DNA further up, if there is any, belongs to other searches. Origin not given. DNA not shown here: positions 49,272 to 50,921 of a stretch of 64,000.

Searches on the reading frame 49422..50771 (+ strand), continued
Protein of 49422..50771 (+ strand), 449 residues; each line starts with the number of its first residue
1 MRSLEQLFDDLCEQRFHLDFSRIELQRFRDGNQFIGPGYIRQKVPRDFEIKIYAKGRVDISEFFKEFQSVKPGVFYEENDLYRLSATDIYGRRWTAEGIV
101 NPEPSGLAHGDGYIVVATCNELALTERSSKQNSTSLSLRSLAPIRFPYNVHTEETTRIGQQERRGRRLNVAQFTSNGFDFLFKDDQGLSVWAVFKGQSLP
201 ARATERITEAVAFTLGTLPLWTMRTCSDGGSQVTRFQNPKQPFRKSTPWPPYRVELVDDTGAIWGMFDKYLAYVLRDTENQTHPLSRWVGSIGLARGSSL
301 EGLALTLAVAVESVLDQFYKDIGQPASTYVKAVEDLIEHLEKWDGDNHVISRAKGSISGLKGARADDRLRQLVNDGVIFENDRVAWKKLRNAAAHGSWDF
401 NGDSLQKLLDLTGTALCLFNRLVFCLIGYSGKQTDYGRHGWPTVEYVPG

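Call 62: search_dna_similar(query=window:49422-50768:+, collection=plasmids, mode=protein, max_rows=15, max_evalue=0.001)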
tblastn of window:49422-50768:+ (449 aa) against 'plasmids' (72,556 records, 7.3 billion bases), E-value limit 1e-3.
Records with a match: 7; places in all: 7; records where one place covers at least 80% of the query: 1.
Best place of each record, by identity: <60% 7.
By first word of the organism name: Sinorhizobium 2; Burkholderia 1; Rhizobium 1; Bradyrhizobium 1; Agrobacterium 1; Pseudomonas 1.
By predicted mobility (MOB-suite, as given by PLSDB): conjugative 4; non-mobilizable 3.
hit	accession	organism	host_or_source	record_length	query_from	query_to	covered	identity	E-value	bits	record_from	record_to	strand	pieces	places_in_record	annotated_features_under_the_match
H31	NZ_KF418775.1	Burkholderia pseudomallei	-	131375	3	446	99%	21.8%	2e-12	77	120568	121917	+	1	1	hypothetical protein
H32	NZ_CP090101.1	Rhizobium leguminosarum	Trifolium pratense,Cell culture,Plant ...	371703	76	396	71%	21.6%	1e-5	56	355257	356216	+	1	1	hypothetical protein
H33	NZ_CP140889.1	Sinorhizobium medicae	Medicago lupulina,whole organism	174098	76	396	71%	21.1%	4e-5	54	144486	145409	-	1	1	hypothetical protein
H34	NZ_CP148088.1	Sinorhizobium meliloti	Medicago sativa,cell culture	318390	76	396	71%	21.1%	4e-5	54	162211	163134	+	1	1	hypothetical protein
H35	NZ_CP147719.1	Bradyrhizobium sp. 2S1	-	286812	266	446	40%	31.0%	8e-16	88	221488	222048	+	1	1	hypothetical protein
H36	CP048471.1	Agrobacterium tumefaciens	walnut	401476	259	397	31%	31.0%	4e-8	64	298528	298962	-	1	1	hypothetical protein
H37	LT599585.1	Pseudomonas veronii 1YdBTEX2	-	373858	305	438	30%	30.3%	1e-4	52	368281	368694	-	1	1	hypothetical protein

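Call 65: search_protein_families(library=pfam, proteins=[L001:5084-5518:+, L001:5448-5834:-, L001:2932-3318:+, L010:2047-3183:+, L011:6069-7124:+, L011:4091-4366:+], max_evalue=0.01)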
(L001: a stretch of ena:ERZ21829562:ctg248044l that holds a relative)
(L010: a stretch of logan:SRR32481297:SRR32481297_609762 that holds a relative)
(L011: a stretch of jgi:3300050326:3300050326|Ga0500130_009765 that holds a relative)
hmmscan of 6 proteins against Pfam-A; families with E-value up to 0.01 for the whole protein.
L001:5084-5518:+ (144 aa): 0 families

L001:5448-5834:- (128 aa): 1 family
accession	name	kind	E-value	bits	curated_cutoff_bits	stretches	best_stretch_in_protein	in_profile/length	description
PF12760.12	Zn_ribbon_IS1595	-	9.8e-06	25.9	25.4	1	8-54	1-45/46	Transposase zinc-ribbon domain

L001:2932-3318:+ (128 aa): 0 families

L010:2047-3183:+ (378 aa): 0 families

L011:6069-7124:+ (351 aa): 0 families

L011:4091-4366:+ (91 aa): 0 families

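Call 67: list_cluster_members(proteins=[P0001, P0021])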
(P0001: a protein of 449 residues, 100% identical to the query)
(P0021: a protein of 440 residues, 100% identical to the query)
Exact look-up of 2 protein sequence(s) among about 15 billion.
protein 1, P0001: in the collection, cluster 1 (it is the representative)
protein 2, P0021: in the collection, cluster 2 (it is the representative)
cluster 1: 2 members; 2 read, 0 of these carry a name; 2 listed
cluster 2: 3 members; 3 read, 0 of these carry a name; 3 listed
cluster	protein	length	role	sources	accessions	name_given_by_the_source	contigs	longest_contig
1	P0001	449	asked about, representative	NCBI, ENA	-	-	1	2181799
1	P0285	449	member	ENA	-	-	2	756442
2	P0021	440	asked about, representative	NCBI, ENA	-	-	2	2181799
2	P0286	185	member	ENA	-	-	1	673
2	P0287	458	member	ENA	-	-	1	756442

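Call 75: get_annotated_region(hit=H31, flank=8000)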
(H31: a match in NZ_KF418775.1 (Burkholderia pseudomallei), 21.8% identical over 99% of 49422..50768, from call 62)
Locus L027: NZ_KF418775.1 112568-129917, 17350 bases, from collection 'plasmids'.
description: Burkholderia pseudomallei strain MSHR1950 plasmid pBPSE01, complete sequence
organism: Burkholderia pseudomallei (NCBI taxid 28450)
taxonomy: Bacteria; Pseudomonadota; Betaproteobacteria; Burkholderiales; Burkholderiaceae; Burkholderia; Burkholderia pseudomallei
host: -; source: -; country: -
typing (MOB-suite, as given by PLSDB): conjugative; relaxase MOBF; mating-pair formation MPF_F
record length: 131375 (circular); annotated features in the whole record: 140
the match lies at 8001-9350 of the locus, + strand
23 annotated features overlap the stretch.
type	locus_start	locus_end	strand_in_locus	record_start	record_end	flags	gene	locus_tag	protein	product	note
CDS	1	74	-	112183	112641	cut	-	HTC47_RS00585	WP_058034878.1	hypothetical protein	-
CDS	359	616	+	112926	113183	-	-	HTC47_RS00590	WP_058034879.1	hypothetical protein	-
CDS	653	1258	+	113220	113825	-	-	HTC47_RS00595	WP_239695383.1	hypothetical protein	-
CDS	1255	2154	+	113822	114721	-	-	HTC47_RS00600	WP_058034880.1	hypothetical protein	-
CDS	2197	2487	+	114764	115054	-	-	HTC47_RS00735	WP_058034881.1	hypothetical protein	-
CDS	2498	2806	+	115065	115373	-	-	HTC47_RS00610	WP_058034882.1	hypothetical protein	-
CDS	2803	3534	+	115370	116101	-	-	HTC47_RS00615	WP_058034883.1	hypothetical protein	-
CDS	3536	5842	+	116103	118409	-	-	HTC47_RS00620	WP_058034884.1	site-specific integrase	-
CDS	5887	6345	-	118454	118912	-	-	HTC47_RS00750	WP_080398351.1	CPBP family intramembrane glutamic endopeptidase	GO:0071586 - CAAX-box protein processing [Evidence IEA]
CDS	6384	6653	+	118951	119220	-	-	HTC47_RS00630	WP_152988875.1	hypothetical protein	-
CDS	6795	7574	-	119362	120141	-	-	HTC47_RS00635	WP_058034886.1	DUF3800 domain-containing protein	-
CDS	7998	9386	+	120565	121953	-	-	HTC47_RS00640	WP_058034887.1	hypothetical protein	-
CDS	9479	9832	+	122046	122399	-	-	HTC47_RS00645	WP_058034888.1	hypothetical protein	-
CDS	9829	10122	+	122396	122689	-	-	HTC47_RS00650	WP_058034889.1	hypothetical protein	-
CDS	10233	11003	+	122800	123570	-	-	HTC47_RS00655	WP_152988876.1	hypothetical protein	-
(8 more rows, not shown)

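Call 78: get_annotated_region(hit=H32, flank=7000)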
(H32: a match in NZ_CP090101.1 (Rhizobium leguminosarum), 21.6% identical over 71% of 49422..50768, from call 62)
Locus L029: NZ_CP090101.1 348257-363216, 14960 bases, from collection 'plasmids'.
description: Rhizobium leguminosarum strain Tp73_4 plasmid pRLTp73_3, complete sequence
organism: Rhizobium leguminosarum (NCBI taxid 384)
taxonomy: Bacteria; Pseudomonadota; Alphaproteobacteria; Hyphomicrobiales; Rhizobiaceae; Rhizobium; Rhizobium leguminosarum
host: -; source: Trifolium pratense,Cell culture,Plant nodule; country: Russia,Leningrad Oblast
typing (MOB-suite, as given by PLSDB): conjugative; replicon rep_cluster_841; relaxase MOBQ; mating-pair formation MPF_T
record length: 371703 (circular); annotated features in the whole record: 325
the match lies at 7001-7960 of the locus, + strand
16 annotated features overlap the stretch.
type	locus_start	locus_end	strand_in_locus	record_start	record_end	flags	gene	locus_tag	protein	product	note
CDS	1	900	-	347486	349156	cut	-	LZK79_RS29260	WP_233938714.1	transposase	-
CDS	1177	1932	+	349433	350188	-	-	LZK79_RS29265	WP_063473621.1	nucleotidyltransferase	-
CDS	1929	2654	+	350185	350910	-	-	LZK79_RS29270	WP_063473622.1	DUF6602 domain-containing protein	-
CDS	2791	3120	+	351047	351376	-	-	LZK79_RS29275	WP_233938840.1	hypothetical protein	-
CDS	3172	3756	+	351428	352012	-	-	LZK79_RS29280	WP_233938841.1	hypothetical protein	-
CDS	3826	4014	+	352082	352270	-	-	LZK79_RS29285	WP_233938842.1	hypothetical protein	-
CDS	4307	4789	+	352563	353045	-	-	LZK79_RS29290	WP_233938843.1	helix-turn-helix domain-containing protein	-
CDS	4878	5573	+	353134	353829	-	-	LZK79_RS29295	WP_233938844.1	Abi family protein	-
CDS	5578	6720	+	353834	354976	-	-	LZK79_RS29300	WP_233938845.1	hypothetical protein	-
CDS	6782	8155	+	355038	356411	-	-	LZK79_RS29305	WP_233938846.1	hypothetical protein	-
CDS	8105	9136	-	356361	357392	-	-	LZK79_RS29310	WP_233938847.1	PIN domain-containing protein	-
CDS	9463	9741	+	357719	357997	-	-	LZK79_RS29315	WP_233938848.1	hypothetical protein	-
CDS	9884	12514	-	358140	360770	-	-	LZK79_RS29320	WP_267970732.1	hypothetical protein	-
CDS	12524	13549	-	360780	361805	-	-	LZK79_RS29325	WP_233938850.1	hypothetical protein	-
CDS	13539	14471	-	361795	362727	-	-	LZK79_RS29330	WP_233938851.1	hypothetical protein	-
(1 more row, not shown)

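Call 79: get_annotated_region(hit=H35, flank=7000)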
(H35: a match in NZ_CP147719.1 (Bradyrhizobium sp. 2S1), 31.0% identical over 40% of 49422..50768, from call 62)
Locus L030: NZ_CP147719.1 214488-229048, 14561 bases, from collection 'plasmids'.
description: Bradyrhizobium sp. 2S1 plasmid pBsp2S1b, complete sequence
organism: Bradyrhizobium sp. 2S1 (NCBI taxid 1404429)
taxonomy: Bacteria; Pseudomonadota; Alphaproteobacteria; Hyphomicrobiales; Nitrobacteraceae; Bradyrhizobium; Bradyrhizobium sp. 2S1
host: -; source: -; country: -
typing (MOB-suite, as given by PLSDB): conjugative; relaxase MOBP; mating-pair formation MPF_T
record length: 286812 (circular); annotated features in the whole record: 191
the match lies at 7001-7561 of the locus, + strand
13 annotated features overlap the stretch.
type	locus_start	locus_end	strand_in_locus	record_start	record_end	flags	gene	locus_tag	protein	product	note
CDS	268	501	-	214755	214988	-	-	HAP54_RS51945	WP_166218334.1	hypothetical protein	-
CDS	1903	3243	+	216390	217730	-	-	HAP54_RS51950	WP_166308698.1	IS1380-like element ISBdi2 family transposase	GO:0006313 - DNA transposition [Evidence IEA]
CDS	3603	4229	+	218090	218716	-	-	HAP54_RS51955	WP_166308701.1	tyrosine-type recombinase/integrase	GO:0015074 - DNA integration [Evidence IEA]; GO:0006310 - DNA recombination [Evidence IEA]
CDS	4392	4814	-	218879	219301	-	-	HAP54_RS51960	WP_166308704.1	hypothetical protein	-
CDS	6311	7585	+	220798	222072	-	-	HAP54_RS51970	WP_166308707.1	hypothetical protein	-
CDS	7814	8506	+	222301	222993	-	-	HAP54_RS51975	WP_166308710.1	hypothetical protein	-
CDS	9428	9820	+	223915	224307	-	tnpB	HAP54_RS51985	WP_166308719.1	IS66 family insertion sequence element accessory protein TnpB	-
CDS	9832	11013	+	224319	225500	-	-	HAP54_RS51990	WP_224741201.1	IS66 family transposase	-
CDS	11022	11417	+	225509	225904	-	-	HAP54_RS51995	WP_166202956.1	transposase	GO:0006313 - DNA transposition [Evidence IEA]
CDS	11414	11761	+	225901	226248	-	tnpB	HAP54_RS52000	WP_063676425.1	IS66 family insertion sequence element accessory protein TnpB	-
CDS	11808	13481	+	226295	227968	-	-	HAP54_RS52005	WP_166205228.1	IS66 family transposase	-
CDS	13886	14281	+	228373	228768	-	-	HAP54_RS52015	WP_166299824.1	transposase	GO:0006313 - DNA transposition [Evidence IEA]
CDS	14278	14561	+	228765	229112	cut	tnpB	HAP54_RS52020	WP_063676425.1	IS66 family insertion sequence element accessory protein TnpB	-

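Call 80: get_annotated_region(hit=H36, flank=7000)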
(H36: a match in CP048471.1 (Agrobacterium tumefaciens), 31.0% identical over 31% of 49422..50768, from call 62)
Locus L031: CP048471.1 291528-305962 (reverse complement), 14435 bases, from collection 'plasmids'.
description: Agrobacterium tumefaciens strain Yub001 plasmid pAt, complete sequence
organism: Agrobacterium tumefaciens (NCBI taxid 358)
taxonomy: Bacteria; Pseudomonadota; Alphaproteobacteria; Hyphomicrobiales; Rhizobiaceae; Agrobacterium; Agrobacterium tumefaciens
host: -; source: walnut; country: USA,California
typing (MOB-suite, as given by PLSDB): non-mobilizable; mating-pair formation MPF_T
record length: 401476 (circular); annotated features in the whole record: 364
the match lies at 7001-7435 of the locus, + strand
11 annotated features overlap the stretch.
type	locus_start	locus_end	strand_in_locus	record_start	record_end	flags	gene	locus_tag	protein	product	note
CDS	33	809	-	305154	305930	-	-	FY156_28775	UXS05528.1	DUF5131 family protein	-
CDS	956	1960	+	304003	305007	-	-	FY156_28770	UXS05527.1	hypothetical protein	-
CDS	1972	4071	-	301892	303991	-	-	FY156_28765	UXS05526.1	CHAT domain-containing protein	-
CDS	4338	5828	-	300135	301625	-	-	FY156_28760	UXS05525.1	hypothetical protein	-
CDS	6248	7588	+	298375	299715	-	-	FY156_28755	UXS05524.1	hypothetical protein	-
CDS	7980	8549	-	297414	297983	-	gfa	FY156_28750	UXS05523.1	S-(hydroxymethyl)glutathione synthase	-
CDS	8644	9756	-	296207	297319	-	-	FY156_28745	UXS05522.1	S-(hydroxymethyl)glutathione dehydrogenase/class III alcohol dehydrogenase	-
CDS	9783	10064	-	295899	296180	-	-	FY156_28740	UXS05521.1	metal/formaldehyde-sensitive transcriptional repressor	-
CDS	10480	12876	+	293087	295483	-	-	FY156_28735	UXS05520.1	membrane-bound PQQ-dependent dehydrogenase, glucose/quinate/shikimate family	-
CDS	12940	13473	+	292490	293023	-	-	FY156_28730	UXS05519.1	antibiotic biosynthesis monooxygenase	-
CDS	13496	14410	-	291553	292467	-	-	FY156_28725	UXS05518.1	LysR family transcriptional regulator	-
